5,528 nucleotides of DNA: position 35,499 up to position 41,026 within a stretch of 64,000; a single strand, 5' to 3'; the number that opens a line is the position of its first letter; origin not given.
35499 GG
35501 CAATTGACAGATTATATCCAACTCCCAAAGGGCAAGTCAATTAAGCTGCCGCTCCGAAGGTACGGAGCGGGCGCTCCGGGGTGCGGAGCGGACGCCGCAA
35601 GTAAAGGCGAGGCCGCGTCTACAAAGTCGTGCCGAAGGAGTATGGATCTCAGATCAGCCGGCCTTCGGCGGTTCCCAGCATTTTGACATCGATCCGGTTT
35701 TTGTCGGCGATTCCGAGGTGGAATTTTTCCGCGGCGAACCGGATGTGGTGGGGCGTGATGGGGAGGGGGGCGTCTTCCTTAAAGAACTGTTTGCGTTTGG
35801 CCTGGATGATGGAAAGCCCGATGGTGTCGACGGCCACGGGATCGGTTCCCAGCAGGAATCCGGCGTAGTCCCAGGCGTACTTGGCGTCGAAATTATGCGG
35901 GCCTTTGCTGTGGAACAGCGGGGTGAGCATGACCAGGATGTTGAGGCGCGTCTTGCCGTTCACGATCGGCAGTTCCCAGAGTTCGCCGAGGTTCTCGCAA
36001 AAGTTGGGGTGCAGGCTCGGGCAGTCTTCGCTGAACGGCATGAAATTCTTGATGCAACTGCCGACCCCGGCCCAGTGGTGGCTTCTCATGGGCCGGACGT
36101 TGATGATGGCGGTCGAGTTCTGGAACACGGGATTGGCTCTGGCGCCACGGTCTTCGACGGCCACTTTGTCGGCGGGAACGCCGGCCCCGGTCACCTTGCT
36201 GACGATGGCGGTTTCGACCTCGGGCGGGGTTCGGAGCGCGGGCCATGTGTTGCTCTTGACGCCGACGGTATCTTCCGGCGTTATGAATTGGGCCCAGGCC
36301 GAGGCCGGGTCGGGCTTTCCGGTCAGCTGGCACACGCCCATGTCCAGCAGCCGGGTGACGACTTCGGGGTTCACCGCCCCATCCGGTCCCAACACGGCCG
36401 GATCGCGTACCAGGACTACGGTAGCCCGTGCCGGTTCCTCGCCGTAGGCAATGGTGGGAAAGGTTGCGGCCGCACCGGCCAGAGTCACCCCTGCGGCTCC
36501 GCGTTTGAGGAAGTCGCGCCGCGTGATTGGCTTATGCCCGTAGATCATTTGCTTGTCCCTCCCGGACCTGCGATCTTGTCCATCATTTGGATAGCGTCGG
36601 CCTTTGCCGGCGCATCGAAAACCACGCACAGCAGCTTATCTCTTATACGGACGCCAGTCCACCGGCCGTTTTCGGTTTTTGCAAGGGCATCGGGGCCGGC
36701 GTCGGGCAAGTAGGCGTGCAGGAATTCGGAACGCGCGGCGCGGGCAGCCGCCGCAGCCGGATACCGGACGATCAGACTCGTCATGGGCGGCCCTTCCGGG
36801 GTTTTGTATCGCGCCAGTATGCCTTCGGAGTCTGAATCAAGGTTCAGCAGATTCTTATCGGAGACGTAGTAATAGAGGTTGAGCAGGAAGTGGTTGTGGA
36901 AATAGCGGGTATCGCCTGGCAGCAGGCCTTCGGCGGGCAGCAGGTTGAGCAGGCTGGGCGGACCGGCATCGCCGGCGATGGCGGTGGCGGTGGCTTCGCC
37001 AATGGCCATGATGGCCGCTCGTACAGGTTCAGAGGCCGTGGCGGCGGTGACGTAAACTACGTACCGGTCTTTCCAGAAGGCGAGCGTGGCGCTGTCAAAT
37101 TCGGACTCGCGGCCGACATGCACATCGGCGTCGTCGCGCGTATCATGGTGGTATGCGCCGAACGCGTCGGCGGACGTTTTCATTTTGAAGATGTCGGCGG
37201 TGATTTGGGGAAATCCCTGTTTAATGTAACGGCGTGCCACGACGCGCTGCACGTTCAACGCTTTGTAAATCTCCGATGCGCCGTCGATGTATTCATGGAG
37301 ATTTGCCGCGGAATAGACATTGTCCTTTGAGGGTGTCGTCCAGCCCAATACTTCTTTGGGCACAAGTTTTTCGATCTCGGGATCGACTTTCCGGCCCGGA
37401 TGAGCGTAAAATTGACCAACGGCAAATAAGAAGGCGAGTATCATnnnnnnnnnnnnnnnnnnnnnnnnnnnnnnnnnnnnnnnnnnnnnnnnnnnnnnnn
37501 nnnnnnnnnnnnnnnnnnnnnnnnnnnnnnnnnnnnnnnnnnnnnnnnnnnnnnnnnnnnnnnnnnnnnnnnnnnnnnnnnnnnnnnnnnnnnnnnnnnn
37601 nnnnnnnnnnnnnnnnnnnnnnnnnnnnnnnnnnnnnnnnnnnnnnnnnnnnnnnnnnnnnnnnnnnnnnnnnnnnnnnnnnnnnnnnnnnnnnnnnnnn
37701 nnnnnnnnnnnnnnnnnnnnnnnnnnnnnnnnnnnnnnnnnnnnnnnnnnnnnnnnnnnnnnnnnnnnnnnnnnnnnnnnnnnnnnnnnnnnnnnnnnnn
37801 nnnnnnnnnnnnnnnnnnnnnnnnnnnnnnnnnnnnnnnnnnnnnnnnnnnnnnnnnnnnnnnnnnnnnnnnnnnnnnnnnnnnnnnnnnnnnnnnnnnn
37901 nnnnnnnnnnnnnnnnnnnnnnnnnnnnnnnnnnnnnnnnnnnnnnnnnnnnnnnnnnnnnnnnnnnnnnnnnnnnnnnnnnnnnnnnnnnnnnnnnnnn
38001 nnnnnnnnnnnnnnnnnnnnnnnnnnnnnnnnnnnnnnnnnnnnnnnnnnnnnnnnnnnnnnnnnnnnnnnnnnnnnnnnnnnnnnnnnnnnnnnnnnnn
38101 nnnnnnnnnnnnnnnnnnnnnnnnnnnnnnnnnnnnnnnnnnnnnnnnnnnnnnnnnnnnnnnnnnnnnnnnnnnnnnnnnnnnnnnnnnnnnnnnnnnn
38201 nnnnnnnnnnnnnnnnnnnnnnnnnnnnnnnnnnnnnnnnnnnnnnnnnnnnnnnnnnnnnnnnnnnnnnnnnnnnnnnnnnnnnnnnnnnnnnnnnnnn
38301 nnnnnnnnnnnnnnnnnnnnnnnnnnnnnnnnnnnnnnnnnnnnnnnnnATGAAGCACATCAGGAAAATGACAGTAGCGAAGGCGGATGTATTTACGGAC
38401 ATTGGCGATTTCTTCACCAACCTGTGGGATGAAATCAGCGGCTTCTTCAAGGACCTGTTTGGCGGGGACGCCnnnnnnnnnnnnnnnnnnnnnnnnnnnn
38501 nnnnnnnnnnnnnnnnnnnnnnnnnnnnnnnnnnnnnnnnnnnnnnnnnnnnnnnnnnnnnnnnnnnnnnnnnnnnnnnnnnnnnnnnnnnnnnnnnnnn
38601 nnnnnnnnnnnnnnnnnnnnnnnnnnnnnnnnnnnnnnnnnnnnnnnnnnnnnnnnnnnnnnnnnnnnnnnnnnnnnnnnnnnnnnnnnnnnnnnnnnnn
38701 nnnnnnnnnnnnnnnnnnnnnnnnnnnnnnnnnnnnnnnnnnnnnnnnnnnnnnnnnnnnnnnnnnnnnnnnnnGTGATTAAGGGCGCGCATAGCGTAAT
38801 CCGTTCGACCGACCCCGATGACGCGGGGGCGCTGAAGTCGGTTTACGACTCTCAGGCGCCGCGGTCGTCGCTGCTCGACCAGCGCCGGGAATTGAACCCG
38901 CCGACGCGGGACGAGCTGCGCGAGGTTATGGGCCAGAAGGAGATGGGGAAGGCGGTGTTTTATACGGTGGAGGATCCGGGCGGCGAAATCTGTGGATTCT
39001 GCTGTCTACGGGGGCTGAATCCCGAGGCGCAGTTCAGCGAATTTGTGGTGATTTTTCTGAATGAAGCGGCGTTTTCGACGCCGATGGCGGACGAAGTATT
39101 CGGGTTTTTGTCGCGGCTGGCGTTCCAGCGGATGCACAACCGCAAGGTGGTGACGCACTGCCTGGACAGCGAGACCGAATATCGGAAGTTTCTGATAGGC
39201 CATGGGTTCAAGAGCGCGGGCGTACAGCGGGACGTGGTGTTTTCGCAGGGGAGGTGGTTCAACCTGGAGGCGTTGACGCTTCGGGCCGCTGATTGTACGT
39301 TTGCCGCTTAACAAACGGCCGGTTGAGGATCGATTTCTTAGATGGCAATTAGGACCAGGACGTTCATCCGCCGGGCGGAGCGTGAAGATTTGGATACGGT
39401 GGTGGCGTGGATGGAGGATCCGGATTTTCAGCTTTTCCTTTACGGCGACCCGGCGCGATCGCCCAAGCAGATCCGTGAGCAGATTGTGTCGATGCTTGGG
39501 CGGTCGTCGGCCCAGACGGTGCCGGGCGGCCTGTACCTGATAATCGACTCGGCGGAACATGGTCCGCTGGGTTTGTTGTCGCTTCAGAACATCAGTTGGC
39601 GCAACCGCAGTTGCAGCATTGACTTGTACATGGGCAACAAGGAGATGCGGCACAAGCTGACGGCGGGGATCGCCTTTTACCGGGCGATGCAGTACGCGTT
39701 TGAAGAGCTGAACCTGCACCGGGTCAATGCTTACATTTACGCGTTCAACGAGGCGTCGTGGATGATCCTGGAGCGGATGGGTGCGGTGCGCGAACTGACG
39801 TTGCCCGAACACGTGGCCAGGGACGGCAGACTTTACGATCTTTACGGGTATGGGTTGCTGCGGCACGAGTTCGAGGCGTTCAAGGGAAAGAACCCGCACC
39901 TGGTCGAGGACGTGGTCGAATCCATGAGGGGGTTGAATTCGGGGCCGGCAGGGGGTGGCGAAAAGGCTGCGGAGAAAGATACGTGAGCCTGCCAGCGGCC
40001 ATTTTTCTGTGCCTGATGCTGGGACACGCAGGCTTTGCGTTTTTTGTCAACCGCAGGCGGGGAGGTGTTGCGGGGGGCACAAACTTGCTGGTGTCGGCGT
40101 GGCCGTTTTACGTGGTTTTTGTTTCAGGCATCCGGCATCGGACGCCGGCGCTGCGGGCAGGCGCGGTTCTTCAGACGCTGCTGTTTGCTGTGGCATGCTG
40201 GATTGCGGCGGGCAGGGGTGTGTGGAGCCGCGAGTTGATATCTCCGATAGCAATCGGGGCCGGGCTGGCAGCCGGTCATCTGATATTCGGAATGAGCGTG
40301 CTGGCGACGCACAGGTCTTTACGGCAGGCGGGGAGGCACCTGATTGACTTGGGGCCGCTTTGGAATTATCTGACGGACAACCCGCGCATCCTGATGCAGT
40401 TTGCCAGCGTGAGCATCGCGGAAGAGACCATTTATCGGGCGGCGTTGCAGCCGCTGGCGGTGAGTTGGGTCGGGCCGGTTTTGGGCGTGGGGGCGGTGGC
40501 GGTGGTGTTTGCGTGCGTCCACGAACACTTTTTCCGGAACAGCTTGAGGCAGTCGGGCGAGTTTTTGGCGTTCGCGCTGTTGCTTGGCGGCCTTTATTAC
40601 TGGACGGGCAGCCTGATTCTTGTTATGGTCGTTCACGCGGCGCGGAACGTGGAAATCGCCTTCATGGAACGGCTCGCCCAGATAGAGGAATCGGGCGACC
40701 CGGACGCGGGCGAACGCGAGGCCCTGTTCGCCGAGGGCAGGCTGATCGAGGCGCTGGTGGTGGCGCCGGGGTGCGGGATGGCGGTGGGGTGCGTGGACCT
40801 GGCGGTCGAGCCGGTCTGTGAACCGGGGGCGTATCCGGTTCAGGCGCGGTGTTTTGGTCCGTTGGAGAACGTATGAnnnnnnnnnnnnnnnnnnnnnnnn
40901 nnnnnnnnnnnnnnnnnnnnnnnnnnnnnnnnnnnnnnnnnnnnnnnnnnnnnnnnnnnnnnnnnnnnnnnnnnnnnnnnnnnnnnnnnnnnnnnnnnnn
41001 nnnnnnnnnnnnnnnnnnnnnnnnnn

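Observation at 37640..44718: Candidate undescribed peptide-modification/export system: 4 MKH-peptides + 3 RimJ/L-type GNAT domains + CPBP protease + ABC-2 exporter + SAM-cluster-less SPASM maturase homologue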

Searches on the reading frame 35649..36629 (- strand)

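Call 3: search_protein_families(library=pfam, proteins=[window:35649-36629:-], max_evalue=0.01)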
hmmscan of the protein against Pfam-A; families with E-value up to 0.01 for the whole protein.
window:35649-36629:- (326 aa): 1 family
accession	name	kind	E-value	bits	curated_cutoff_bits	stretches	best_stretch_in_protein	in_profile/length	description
PF04015.17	DUF362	-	1.4e-07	32.3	24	1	168-272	95-199/200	Domain of unknown function (DUF362)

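Call 4: search_protein_families(library=ncbifam, proteins=[window:35649-36629:-], max_evalue=0.01)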
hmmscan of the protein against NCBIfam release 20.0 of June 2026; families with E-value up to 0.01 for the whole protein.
window:35649-36629:- (326 aa): 1 family
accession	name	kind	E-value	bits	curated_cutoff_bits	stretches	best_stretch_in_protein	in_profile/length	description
TIGR01409.1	TAT_signal_seq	domain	4e-05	23.8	16.7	1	35-59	1-25/29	twin-arginine translocation signal domain-containing protein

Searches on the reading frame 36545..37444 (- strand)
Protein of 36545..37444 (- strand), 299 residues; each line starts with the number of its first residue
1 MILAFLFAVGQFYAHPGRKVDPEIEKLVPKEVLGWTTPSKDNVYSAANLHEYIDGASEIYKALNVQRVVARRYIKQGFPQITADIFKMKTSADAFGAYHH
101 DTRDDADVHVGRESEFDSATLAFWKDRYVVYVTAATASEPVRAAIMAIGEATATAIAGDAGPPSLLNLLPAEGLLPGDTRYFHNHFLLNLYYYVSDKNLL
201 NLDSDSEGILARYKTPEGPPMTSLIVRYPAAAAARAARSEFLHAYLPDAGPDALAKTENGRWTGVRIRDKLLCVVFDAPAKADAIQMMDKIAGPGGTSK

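Call 3: search_protein_families(library=pfam, proteins=[window:36545-37444:-], max_evalue=0.01)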
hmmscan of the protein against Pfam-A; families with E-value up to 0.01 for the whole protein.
window:36545-37444:- (299 aa): 1 family
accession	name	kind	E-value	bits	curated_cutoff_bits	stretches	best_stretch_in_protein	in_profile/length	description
PF20244.3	DUF6599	-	1.2e-27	97.1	27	1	34-227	3-184/186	Family of unknown function (DUF6599)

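Call 4: search_protein_families(library=ncbifam, proteins=[window:36545-37444:-], max_evalue=0.01)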
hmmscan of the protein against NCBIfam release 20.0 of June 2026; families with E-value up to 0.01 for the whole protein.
window:36545-37444:- (299 aa): 0 families

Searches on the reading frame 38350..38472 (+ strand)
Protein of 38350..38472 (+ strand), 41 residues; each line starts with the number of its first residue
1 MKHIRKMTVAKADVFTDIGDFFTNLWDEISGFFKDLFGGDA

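Call 53: search_protein_families(library=ncbifam, proteins=[window:38350-38472:+], max_evalue=10)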
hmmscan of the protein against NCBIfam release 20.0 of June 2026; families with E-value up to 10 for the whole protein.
seq(41 aa): 0 families

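Call 54: search_protein_families(library=pfam, proteins=[window:38350-38472:+], max_evalue=10)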
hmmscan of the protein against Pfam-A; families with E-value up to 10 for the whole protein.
seq(41 aa): 1 family
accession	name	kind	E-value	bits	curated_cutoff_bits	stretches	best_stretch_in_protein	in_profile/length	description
PF05017.19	TMP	-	0.063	14.3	15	1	26-35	1-10/11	TMP repeat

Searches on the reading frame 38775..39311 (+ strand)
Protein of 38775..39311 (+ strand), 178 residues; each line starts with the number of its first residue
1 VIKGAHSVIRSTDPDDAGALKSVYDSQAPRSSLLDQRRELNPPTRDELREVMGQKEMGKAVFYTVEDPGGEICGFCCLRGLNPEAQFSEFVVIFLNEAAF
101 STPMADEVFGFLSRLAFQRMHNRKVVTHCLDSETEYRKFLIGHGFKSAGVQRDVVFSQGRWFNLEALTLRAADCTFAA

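Call 3: search_protein_families(library=pfam, proteins=[window:38775-39311:+], max_evalue=0.01)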
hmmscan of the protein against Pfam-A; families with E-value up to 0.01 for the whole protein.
window:38775-39311:+ (178 aa): 1 family
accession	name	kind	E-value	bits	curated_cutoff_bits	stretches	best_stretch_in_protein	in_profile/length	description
PF13420.13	Acetyltransf_4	-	2.4e-08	34.6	24.3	1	9-162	1-151/155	Acetyltransferase (GNAT) domain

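Call 4: search_protein_families(library=ncbifam, proteins=[window:38775-39311:+], max_evalue=0.01)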
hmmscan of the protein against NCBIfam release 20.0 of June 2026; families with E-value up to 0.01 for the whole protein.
window:38775-39311:+ (178 aa): 1 family
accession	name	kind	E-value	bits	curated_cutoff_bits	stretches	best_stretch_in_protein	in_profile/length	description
NF040503.1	resist_ArsN1a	equivalog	0.0066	16.2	170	1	9-164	1-152/159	arsinothricin resistance N-acetyltransferase ArsN1 family A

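Call 28: search_solved_structures(query=window:38775-39311:+, max_evalue=1)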
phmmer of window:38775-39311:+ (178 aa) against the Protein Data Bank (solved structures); distinct sequences matched with E-value up to 1: 3.
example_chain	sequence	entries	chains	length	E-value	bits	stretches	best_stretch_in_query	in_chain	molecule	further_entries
9igk_A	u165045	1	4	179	0.039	16.9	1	9-165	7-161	Phosphinothricin N-acetyltransferase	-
9igl_A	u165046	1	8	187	0.045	16.7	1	9-165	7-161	Phosphinothricin N-acetyltransferase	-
3tcv_A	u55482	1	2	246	0.9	12.4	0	39-160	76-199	GCN5-related N-acetyltransferase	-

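Call 89: search_protein_families(library=padloc, proteins=[window:38775-39311:+], max_evalue=0.001)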
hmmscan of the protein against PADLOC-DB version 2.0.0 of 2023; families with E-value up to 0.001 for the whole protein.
window:38775-39311:+ (178 aa): 0 families

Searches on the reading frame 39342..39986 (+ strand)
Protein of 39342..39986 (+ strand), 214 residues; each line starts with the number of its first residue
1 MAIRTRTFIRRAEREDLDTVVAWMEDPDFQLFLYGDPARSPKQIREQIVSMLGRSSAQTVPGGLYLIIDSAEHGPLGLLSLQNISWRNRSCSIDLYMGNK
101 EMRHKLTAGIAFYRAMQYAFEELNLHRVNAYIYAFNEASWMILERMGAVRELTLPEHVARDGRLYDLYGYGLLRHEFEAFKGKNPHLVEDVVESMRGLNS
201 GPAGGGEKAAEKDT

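Call 3: search_protein_families(library=pfam, proteins=[window:39342-39986:+], max_evalue=0.01)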
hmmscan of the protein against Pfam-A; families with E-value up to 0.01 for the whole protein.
window:39342-39986:+ (214 aa): 3 families
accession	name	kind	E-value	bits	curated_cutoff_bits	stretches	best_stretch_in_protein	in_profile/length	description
PF13302.13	Acetyltransf_3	-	4.2e-17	63.6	25.4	1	6-148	1-137/138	Acetyltransferase (GNAT) domain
PF13420.13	Acetyltransf_4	-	0.00022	21.7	24.3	1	9-165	1-151/155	Acetyltransferase (GNAT) domain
PF13523.12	Acetyltransf_8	-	0.0007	19.7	27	1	14-151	3-140/145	Acetyltransferase (GNAT) domain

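Call 4: search_protein_families(library=ncbifam, proteins=[window:39342-39986:+], max_evalue=0.01)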
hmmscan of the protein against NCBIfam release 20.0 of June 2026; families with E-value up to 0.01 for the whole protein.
window:39342-39986:+ (214 aa): 1 family
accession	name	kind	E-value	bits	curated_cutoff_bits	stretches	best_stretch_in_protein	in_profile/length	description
TIGR03585.1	PseH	equivalog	9.2e-13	48.6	93.1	1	65-170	53-155/156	UDP-4-amino-4,6-dideoxy-N-acetyl-beta-L-altrosamine N-acetyltransferase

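Call 27: search_solved_structures(query=window:39342-39986:+, max_evalue=0.01)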
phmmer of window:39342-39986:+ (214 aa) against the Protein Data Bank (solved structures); distinct sequences matched with E-value up to 0.01: 22.
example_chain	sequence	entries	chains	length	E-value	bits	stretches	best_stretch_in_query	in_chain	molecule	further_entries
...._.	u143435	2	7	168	2.7e-09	40.3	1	71-177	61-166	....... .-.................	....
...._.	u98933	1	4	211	4.1e-09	39.7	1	13-177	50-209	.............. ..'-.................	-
5ix3_A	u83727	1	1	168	5.1e-09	39.4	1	71-177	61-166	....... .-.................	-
8q6u_A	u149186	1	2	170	5.5e-09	39.3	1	13-177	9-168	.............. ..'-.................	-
1nsl_A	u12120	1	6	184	1.2e-08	38.1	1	69-179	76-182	Probable acetyltransferase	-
6dau_A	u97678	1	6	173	3.7e-06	30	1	65-173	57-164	Spermidine N1-acetyltransferase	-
7kx2_A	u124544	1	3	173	4.5e-06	29.7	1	66-174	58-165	Spermidine N(1)-acetyltransferase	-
4jjx_A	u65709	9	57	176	5e-06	29.6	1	66-173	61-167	Spermidine n1-acetyltransferase | Spermidine N(1)-acetyltransferase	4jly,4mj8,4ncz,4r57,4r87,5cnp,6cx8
4ygo_A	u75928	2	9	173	6.2e-06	29.3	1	66-173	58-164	Spermidine n1-acetyltransferase | Spermidine N(1)-acetyltransferase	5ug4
4mhd_A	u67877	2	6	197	6.8e-06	29.2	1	66-173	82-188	Spermidine n1-acetyltransferase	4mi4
7kwj_A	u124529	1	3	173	8.4e-06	28.9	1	66-173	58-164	Spermidine N(1)-acetyltransferase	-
7kwh_A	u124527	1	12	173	9.2e-06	28.7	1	66-173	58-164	Spermidine N(1)-acetyltransferase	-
7kx3_A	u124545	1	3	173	1.1e-05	28.4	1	66-173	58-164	Spermidine N(1)-acetyltransferase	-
7kwq_A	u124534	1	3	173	1.5e-05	28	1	66-173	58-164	Spermidine N(1)-acetyltransferase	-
7kwx_A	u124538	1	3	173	2.8e-05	27.1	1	66-173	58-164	Spermidine N(1)-acetyltransferase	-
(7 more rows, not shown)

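Call 78: search_solved_structures(query=A2, max_evalue=0.001, show_alignments=3)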
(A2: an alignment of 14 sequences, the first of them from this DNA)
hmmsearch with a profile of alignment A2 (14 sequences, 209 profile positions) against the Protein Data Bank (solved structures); distinct sequences matched with E-value up to 0.001: 37.
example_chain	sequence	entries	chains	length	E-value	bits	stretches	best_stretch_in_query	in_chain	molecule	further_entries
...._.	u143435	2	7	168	4.1e-17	65.5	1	66-177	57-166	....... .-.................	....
5ix3_A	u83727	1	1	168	5.8e-17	65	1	66-177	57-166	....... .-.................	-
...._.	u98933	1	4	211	5.6e-16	61.8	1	13-178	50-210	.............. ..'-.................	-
8q6u_A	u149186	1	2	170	7.2e-16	61.4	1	13-178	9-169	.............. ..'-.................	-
1nsl_A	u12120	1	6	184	6.1e-14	55.1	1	31-178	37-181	Probable acetyltransferase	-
6dau_A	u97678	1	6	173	6e-13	51.9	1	4-177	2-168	Spermidine N1-acetyltransferase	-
4jjx_A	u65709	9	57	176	8.5e-13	51.4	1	3-177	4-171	Spermidine n1-acetyltransferase | Spermidine N(1)-acetyltransferase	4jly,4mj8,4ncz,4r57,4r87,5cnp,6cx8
4mhd_A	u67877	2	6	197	1.3e-12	50.8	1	3-177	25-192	Spermidine n1-acetyltransferase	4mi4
4ygo_A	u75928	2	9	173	1.6e-12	50.5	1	4-177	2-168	Spermidine n1-acetyltransferase | Spermidine N(1)-acetyltransferase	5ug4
7kx2_A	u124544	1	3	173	1.7e-12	50.4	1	4-177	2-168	Spermidine N(1)-acetyltransferase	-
3fbu_A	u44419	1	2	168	4.2e-12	49.1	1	103-176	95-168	Acetyltransferase, GNAT family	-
7kx3_A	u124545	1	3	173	5.1e-12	48.9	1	4-177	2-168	Spermidine N(1)-acetyltransferase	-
7kwq_A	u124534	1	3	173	9e-12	48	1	4-177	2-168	Spermidine N(1)-acetyltransferase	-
7kwh_A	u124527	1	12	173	1.3e-11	47.6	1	66-177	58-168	Spermidine N(1)-acetyltransferase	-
7kwj_A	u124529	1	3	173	1.4e-11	47.4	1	66-177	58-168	Spermidine N(1)-acetyltransferase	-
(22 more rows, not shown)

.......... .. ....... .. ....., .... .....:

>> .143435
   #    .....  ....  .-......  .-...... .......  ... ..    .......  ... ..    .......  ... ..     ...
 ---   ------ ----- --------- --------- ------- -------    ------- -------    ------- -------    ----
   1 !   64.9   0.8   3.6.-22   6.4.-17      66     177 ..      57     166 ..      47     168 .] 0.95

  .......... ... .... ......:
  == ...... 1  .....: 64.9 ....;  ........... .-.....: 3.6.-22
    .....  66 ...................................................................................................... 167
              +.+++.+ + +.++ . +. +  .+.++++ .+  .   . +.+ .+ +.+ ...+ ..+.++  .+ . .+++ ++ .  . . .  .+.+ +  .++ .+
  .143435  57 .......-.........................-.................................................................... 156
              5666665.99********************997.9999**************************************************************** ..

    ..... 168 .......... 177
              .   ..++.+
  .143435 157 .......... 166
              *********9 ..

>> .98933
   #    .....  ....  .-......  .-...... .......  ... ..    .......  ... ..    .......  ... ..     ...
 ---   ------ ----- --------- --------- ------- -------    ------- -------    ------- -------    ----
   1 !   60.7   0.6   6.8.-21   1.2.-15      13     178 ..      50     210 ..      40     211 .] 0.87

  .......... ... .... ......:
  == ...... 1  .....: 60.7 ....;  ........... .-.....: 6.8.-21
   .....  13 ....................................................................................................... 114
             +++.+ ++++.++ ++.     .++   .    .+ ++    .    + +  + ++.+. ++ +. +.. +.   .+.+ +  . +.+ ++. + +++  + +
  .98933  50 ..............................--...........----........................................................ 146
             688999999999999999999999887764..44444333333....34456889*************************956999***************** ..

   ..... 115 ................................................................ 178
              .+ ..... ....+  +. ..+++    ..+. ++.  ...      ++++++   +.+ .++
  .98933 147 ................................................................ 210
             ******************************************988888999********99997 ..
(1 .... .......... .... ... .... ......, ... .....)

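Call 89: search_protein_families(library=padloc, proteins=[window:39342-39986:+], max_evalue=0.001)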
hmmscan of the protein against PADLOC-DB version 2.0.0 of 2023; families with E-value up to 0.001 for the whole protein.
window:39342-39986:+ (214 aa): 0 families

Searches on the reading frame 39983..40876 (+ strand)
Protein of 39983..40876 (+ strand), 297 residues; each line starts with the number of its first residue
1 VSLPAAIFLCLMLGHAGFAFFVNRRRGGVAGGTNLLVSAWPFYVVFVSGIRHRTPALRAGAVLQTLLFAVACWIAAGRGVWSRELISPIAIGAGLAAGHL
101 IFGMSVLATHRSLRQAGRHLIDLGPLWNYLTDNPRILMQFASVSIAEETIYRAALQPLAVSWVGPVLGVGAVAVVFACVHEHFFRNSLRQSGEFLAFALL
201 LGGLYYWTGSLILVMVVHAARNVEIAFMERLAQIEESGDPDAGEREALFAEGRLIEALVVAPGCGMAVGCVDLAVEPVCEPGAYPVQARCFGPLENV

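Call 3: search_protein_families(library=pfam, proteins=[window:39983-40876:+], max_evalue=0.01)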
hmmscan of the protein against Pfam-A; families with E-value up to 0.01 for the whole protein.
window:39983-40876:+ (297 aa): 1 family
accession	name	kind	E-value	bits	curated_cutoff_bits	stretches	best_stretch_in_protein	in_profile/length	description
PF02517.21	Rce1-like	-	2e-11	44.4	22.4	1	136-222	8-91/93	Type II CAAX prenyl endopeptidase Rce1-like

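Call 4: search_protein_families(library=ncbifam, proteins=[window:39983-40876:+], max_evalue=0.01)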
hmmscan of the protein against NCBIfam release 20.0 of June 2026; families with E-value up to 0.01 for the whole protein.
window:39983-40876:+ (297 aa): 3 families
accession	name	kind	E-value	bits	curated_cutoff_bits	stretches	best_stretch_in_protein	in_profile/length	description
NF040589.1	CPBP_Synerg_MrtS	equivalog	1e-05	25.8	130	1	141-223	81-161/170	Synerg-CTERM system glutamic-type intramembrane protease MrtS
NF041647.1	ABC_perm_CPBP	equivalog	6.1e-05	22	435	1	99-227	505-632/636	ABC transporter permease subunit/CPBP intramembrane protease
NF040914.1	Mrt_core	domain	0.0062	16.6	100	0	136-229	4-105/108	myxosortase family intramembrane protease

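Call 89: search_protein_families(library=padloc, proteins=[window:39983-40876:+], max_evalue=0.001)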
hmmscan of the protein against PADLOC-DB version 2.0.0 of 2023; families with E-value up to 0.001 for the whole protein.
window:39983-40876:+ (297 aa): 0 families
